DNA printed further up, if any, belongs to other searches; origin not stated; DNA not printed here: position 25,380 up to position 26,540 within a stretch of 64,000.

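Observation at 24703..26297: A cytochrome-c-biogenesis-like CcsA/ResB pair sits between the B12-regulated outer-membrane receptor and the BtuF-like binding protein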

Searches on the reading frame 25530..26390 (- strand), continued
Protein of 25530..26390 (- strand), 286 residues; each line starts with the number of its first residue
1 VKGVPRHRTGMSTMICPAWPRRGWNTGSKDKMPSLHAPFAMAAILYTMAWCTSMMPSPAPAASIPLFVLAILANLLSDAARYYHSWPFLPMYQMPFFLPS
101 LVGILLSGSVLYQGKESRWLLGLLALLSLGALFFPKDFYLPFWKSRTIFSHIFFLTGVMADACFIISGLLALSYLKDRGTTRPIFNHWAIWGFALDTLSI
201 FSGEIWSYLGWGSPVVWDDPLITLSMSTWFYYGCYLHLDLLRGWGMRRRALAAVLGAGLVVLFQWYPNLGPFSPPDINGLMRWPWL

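Call 49: search_protein_families(library=pfam, proteins=[L062:5687-7912:-, L062:9082-9789:-, L062:9790-10857:-, L062:10861-12063:-, L062:12088-12984:-, L062:13003-13722:-, L036:12293-13882:-, L036:13991-16582:-, L036:16579-18177:-, L036:6871-8628:-], max_evalue=0.0001)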
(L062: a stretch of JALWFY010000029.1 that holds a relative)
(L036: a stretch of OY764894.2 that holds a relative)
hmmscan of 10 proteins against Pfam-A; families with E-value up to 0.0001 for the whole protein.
L062:5687-7912:- (741 aa): 1 family
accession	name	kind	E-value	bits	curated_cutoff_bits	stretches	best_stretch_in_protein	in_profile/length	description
PF00141.28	peroxidase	-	1e-70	238.7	27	2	88-398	9-236/237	Peroxidase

L062:9082-9789:- (235 aa): 1 family
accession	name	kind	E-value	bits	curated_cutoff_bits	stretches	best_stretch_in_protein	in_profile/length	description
PF00814.31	TsaD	-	2.5e-12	47.5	24.8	1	36-130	25-121/264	tRNA N6-adenosine threonylcarbamoyltransferase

L062:9790-10857:- (355 aa): 4 families
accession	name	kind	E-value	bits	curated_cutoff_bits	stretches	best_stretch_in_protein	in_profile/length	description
PF02163.28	Peptidase_M50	-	1.4e-69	234.3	27.2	1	7-339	2-221/221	Peptidase family M50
PF17820.7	PDZ_6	-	1.7e-08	34.5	27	1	129-167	3-41/54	PDZ domain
PF00595.29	PDZ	-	4.1e-07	30.7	23.2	1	126-170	27-73/81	PDZ domain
PF13180.12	PDZ_2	-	2.8e-06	27.9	27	1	131-189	19-78/80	PDZ domain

L062:10861-12063:- (400 aa): 3 families
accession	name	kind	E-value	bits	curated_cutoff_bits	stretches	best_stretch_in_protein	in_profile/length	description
PF02670.22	DXP_reductoisom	-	1.6e-39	136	21.7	1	19-146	1-129/129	1-deoxy-D-xylulose 5-phosphate reductoisomerase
PF08436.17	DXP_redisom_C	-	1.1e-38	131.7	26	1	160-243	1-84/84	1-deoxy-D-xylulose 5-phosphate reductoisomerase C-terminal domain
PF13288.12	DXPR_C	-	5.2e-36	123.9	27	1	275-390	1-113/115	DXP reductoisomerase C-terminal domain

L062:12088-12984:- (298 aa): 1 family
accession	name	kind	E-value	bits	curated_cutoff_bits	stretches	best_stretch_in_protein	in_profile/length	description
PF01148.25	CTP_transf_1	-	3e-51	175.2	24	1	92-293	56-263/264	Cytidylyltransferase family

L062:13003-13722:- (239 aa): 1 family
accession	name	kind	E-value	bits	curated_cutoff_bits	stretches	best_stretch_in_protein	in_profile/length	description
PF01255.24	Prenyltransf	-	5.9e-85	284.7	27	1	21-237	1-219/219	Putative undecaprenyl diphosphate synthase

L036:12293-13882:- (529 aa): 2 families
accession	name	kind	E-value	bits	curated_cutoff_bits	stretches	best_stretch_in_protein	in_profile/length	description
PF00501.34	AMP-binding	-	6.4e-85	285.7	29.9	1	12-385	2-384/384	AMP-binding enzyme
PF13193.12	AMP-binding_C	-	3e-23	83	24.5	1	435-510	1-76/76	AMP-binding enzyme C-terminal domain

L036:13991-16582:- (863 aa): 9 families
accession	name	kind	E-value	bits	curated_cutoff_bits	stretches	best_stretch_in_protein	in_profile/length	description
PF02518.31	HATPase_c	-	6.1e-25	88.3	26.4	1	602-724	1-109/111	Histidine kinase-, DNA gyrase B-, and HSP90-like ATPase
PF00072.30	Response_reg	-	6e-23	81.6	30.2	1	746-858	1-111/111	Response regulator receiver domain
PF13426.13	PAS_9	-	3.6e-14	53.3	27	2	258-360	4-103/103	PAS domain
PF00989.32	PAS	-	3.5e-12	46.8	22.6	1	249-335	3-89/113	PAS fold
PF08447.18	PAS_3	-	3.1e-08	34.2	25.6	1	270-338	2-71/89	PAS fold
PF00512.31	HisKA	-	7.9e-08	32.7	26.9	1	497-558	3-63/66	His Kinase A (phospho-acceptor) domain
PF08448.16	PAS_4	-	3.1e-07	31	23.1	0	381-481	3-109/110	PAS fold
PF13188.13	PAS_8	-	2.3e-06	27.8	21.8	0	248-289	2-40/65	PAS domain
PF00672.30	HAMP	-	2.1e-05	25.2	25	1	186-236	2-52/53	HAMP domain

L036:16579-18177:- (532 aa): 1 family
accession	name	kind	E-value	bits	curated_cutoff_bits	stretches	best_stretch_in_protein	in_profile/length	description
PF00496.27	SBP_bac_5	-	1.6e-75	255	32.4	1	86-447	1-366/368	Bacterial extracellular solute-binding proteins, family 5 Middle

L036:6871-8628:- (585 aa): 1 family
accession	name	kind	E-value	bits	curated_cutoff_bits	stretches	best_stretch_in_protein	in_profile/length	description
PF07715.20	Plug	-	6e-17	62.5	23.9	1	46-136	11-107/107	TonB-dependent Receptor Plug Domain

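Call 52: search_protein_representatives(alignment_id=A1)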
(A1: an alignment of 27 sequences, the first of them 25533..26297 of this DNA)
Query: 27 sequences, 253 profile positions. Proteins with E-value up to 0.001 (for the whole library): 1256; up to 1e-10: 159; up to 1e-30: 51. The best 150 are listed.
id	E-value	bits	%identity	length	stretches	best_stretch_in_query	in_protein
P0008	1.8e-98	345.4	-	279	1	3-250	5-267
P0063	5.1e-97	340.6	-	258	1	2-252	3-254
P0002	1.5e-90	319.4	-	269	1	2-251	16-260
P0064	6.6e-82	291.1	-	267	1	1-249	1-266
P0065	8.0e-81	287.6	-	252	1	4-251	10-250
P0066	2.6e-77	276.0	-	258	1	4-250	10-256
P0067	3.2e-76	272.5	-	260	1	1-251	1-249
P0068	4.4e-75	268.7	-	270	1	2-249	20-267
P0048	3.9e-74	265.6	-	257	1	11-248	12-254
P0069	1.2e-73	264.0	-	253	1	4-249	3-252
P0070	3.7e-72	259.2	-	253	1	7-249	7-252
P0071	5.2e-72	258.7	-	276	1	3-250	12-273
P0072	1.2e-70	254.3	-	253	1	4-250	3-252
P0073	3.6e-70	252.6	-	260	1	6-250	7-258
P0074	1.2e-69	250.9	-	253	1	6-250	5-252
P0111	1.0e-28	116.8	-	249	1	6-236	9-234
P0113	1.5e-27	113.0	-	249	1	4-238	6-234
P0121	2.3e-25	105.8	-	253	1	5-247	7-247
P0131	2.0e-20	89.7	-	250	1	3-248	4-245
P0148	6.3e-17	78.2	-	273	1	8-237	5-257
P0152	5.7e-16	75.1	-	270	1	6-239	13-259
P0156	5.5e-15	71.9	-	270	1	8-238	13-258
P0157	6.4e-15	71.6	-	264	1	7-237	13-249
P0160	2.4e-14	69.7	-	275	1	8-237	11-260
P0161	3.8e-14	69.1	-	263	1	8-237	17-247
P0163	2.7e-13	66.3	-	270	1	8-237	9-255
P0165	3.7e-13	65.9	-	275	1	7-238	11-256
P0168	1.4e-12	64.0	-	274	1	7-237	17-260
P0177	2.9e-12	62.9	-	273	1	7-236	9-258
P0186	5.6e-12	62.0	-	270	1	7-242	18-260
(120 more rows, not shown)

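Call 53: find_encoding_contigs(protein=P0113, flank=8000, max_places=3)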
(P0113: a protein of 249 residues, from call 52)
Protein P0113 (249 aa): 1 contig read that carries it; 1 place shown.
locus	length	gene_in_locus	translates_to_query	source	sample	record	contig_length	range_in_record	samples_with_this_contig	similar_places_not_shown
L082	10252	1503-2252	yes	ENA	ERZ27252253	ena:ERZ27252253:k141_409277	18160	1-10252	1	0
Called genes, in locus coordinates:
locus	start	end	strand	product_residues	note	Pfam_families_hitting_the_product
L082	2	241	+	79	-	?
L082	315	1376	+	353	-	-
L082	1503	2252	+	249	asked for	PF01578:Cytochrom_C_asm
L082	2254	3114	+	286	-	-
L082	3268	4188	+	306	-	PF12728:HTH_17, PF12727:PBP_like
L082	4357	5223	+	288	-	PF01618:MotA_ExbB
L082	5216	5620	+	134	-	PF02472:ExbD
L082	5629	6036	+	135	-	PF02472:ExbD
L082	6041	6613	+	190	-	PF03544:TonB_C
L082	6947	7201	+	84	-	PF00076:RRM_1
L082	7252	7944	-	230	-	PF13241:NAD_binding_7, PF14824:Sirohm_synth_M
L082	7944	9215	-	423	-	PF04055:Radical_SAM, PF13353:Fer4_12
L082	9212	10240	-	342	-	PF22451:NirdL-like_HTH, PF17805:AsnC_trans_reg2, PF22451:NirdL-like_HTH (weak), PF17805:AsnC_trans_reg2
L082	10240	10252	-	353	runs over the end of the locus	PF04055:Radical_SAM, PF13353:Fer4_12, PF13186:SPASM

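Call 54: find_encoding_contigs(protein=P0160, flank=8000, max_places=3)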
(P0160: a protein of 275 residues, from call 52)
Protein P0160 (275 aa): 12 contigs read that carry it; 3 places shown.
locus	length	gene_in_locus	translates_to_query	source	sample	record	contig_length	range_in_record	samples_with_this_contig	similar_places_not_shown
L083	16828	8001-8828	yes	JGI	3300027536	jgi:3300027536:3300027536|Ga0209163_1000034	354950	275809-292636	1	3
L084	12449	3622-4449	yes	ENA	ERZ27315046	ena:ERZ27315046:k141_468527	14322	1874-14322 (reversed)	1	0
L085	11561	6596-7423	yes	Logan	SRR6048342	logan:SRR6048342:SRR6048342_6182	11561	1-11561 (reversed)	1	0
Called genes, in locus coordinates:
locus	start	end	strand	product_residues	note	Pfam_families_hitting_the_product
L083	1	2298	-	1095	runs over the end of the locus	PF25873:WHD_MalT, PF00486:Trans_reg_C (faint), PF03704:BTAD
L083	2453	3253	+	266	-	-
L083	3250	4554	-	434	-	PF00465:Fe-ADH, PF13685:Fe-ADH_2 (faint)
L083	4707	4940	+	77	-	PF00403:HMA (weak)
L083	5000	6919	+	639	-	PF00122:E1-E2_ATPase, PF00702:Hydrolase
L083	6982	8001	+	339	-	PF05140:ResB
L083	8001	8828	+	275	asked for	PF01578:Cytochrom_C_asm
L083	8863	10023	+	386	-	PF02335:Cytochrom_C552, PF14537:Cytochrom_c3_2 (faint), PF14522:Cytochrome_C7 (faint)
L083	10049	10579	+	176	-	PF02417:Chromate_transp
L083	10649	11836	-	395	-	PF00557:Peptidase_M24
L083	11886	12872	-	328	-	PF14249:Tocopherol_cycl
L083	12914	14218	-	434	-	PF00083:Sugar_tr (weak), PF07690:MFS_1, PF00083:Sugar_tr (weak), PF07690:MFS_1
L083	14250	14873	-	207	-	PF00300:His_Phos_1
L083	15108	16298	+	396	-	PF00083:Sugar_tr (weak), PF05977:MFS_3 (weak), PF07690:MFS_1, PF12832:MFS_1_like, PF11700:ATG22 (weak), PF07690:MFS_1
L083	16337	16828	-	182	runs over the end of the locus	PF00293:NUDIX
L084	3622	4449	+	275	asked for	PF01578:Cytochrom_C_asm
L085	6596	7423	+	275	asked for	PF01578:Cytochrom_C_asm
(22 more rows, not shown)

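Call 56: search_protein_families(library=ncbifam, proteins=[L082:315-1376:+, L082:2254-3114:+, L082:3268-4188:+, L082:1503-2252:+], max_evalue=0.01)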
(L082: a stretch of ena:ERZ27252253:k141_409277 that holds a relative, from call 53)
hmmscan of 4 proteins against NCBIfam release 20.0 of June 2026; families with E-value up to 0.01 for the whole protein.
L082:315-1376:+ (353 aa): 0 families

L082:2254-3114:+ (286 aa): 0 families

L082:3268-4188:+ (306 aa): 3 families
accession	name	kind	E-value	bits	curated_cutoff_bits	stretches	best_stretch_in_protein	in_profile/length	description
NF011068.0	PRK14498.1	equivalog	3.5e-60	203.8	534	1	50-303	398-646/647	molybdopterin biosynthesis protein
TIGR01764.1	excise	domain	4.1e-12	46.3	28.8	1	6-53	2-49/49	excisionase family DNA-binding protein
NF047737.1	antiphage_MADS1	equivalog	4.3e-11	42.9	80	1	4-51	2-49/49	methylation-associated defense system helix-turn-helix domain-containing protein MAD1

L082:1503-2252:+ (249 aa): 2 families
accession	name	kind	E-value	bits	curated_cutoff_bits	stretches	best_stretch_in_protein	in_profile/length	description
TIGR03144.1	cytochr_II_ccsB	equivalog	1.6e-15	57.5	187.6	1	160-233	164-237/252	c-type cytochrome biogenesis protein CcsB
TIGR01191.1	ccmC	subfamily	0.0053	16.7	186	0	136-228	27-122/184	heme ABC transporter permease CcmC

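Call 70: search_protein_families(library=ncbifam, proteins=[L018:11562-12686:+, L018:13711-14961:+, L018:14961-18731:+, L011:14997-16004:+], max_evalue=0.0001)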
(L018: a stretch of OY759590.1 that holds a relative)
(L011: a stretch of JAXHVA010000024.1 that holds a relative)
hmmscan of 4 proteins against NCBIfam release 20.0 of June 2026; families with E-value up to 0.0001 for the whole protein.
L018:11562-12686:+ (375 aa): 0 families

L018:13711-14961:+ (417 aa): 184 families (the best 25 are shown)
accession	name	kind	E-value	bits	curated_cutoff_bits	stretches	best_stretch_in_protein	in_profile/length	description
NF007082.0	PRK09536.1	equivalog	3.4e-63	214.1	537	1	8-347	2-349/402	corrinoid ABC transporter ATPase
NF008409.0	PRK11231.1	equivalog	1.8e-61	207.8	375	1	10-253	3-245/255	Fe(3+) dicitrate ABC transporter ATP-binding protein FecE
NF010068.0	PRK13548.1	equivalog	2.3e-58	197.3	261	1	9-251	5-248/261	heme ABC transporter ATP-binding protein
TIGR03873.1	F420-0_ABC_ATP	hypoth_equivalog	6.8e-57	192.6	372.4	1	13-251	5-242/256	putative F420-0 ABC transporter ATP-binding protein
NF007863.0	PRK10575.1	equivalog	1.5e-50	171.9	433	1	12-246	14-248/265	Fe3+-hydroxamate ABC transporter ATP-binding protein FhuC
NF007606.0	PRK10253.1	equivalog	3.9e-49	167.4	497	1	10-252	8-250/266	iron-enterobactin ABC transporter ATP-binding protein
NF010067.0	PRK13547.1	equivalog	8.1e-45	153.2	374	1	10-249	2-258/272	heme ABC transporter ATP-binding protein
NF040873.1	AztA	equivalog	2.3e-40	138.2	220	1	18-216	1-189/191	zinc ABC transporter ATP-binding protein AztA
TIGR02315.1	ABC_phnC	equivalog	4.9e-40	137.5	266.1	1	10-243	2-242/243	phosphonate ABC transporter ATP-binding protein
NF052485.1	sider_ATP_EitC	equivalog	1.1e-39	136.4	485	1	21-237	14-226/251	siderophore ABC transporter ATP-binding protein EitC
NF053840.1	MnTportMntADein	equivalog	2.3e-37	128.9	400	1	10-246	2-232/240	manganese ABC transporter ATP-binding protein MntA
NF006987.0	PRK09452.1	equivalog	3.3e-36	124.8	482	1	8-239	16-241/378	spermidine/putrescine ABC transporter ATP-binding protein PotA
TIGR03864.1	PQQ_ABC_ATP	hypoth_equivalog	2.2e-35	122.2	302.25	1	10-242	2-228/236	ABC transporter, ATP-binding subunit, PQQ-dependent alcohol dehydrogenase system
NF043075.1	MMSYN1_0197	equivalog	2.4e-34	118.8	550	1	9-238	2-225/341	spermidine/putrescine ABC transporter ATP-binding protein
TIGR03771.1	anch_rpt_ABC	equivalog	5.6e-34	117.8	268.8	1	31-238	2-204/223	anchored repeat-type ABC transporter ATP-binding subunit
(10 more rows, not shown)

L018:14961-18731:+ (1257 aa): 9 families
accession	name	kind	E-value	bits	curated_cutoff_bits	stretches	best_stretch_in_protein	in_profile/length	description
TIGR02257.1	cobalto_cobN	equivalog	6.3e-294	978.3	822.05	1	7-1247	29-1224/1226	cobaltochelatase subunit CobN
NF004646.0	PRK05989.2-4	equivalog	2.3e-288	959.6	1468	1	123-1254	101-1243/1277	cobaltochelatase subunit CobN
TIGR02025.1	BchH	equivalog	5.3e-242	806.1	829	1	127-1252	168-1269/1271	magnesium chelatase subunit H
NF004643.0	PRK05989.2-1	equivalog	3.5e-227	757.1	1926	1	126-1255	95-1161/1184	cobaltochelatase subunit CobN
NF008973.0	PRK12321.1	equivalog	4.6e-227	756.5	1235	2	819-1232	693-1089/1105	cobaltochelatase subunit CobN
NF009140.0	PRK12493.1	equivalog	1.2e-215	719.1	1300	1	139-1254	199-1309/1313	magnesium chelatase subunit H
NF009942.0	PRK13405.1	equivalog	3.6e-181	604.5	1166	2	792-1253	794-1240/1245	magnesium chelatase subunit H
NF004644.0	PRK05989.2-2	equivalog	1.8e-175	586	1248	1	124-1250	121-1191/1289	cobaltochelatase subunit CobN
NF004645.0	PRK05989.2-3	equivalog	2.3e-175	585.3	1619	2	796-1246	968-1432/1597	cobaltochelatase subunit CobN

L011:14997-16004:+ (336 aa): 66 families (the best 25 are shown)
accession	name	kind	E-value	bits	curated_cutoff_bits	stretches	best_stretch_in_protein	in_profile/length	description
NF047865.1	rSAM_PapB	equivalog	4e-29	101.9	340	1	3-313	2-322/330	PapB family radical SAM/SPASM ranthipeptide maturase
TIGR03942.1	sulfatase_rSAM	equivalog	6.9e-24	84.6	349.45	1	13-329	10-349/363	anaerobic sulfatase maturase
NF041718.1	rSAM_phane_AMC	equivalog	1.7e-22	80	425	1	5-188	7-199/362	cyclophane-forming radical SAM peptide maturase AmcB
NF041298.1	rSAM_mat_DynA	equivalog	2e-21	76.4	450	1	11-324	8-340/356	dynobactin maturation radical SAM/SPASM protein DynA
TIGR04083.1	rSAM_pep_methan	hypoth_equivalog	1.4e-20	73.5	300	1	8-308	4-311/376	TIGR04083 family peptide-modifying radical SAM enzyme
TIGR04261.1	rSAM_GlyRichRpt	subfamily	4.4e-20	72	310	1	11-229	4-234/363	cyclophane-forming radical SAM/SPASM peptide maturase GrrM/OscB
TIGR04064.1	rSAM_nif11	equivalog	3.4e-18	65.6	518.7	1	2-309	76-402/459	nif11-like peptide radical SAM maturase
TIGR04163.1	rSAM_cobopep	equivalog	3.6e-17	62.2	375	1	10-315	70-395/428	peptide-modifying radical SAM enzyme CbpB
TIGR04084.1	rSAM_AF0577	subfamily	2e-16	59.9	225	1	9-324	2-304/347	TIGR04084 family radical SAM/SPASM domain-containing protein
NF041707.1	rSAM_YhhB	equivalog_domain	2.4e-16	59.6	445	1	8-182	6-198/369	cyclophane-forming radical SAM/SPASM peptide maturase YhhB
TIGR04317.1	W_rSAM_matur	equivalog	3.5e-16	59.2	380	1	2-137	2-138/349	tungsten cofactor oxidoreductase radical SAM maturase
TIGR04280.1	geopep_mat_rSAM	hypoth_equivalog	8.8e-16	57.9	400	1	7-126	87-215/428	geopeptide radical SAM maturase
TIGR04133.1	rSAM_w_lipo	hypoth_equivalog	1.4e-15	57.1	425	1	3-265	23-285/350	TIGR04133 family radical SAM/SPASM protein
TIGR03974.1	rSAM_six_Cys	equivalog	5.2e-15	55.3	425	2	240-315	347-424/451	thioether cross-link-forming SCIFF peptide maturase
TIGR03906.1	quino_hemo_SAM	equivalog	5.4e-15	55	453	1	3-315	93-422/467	quinohemoprotein amine dehydrogenase maturation protein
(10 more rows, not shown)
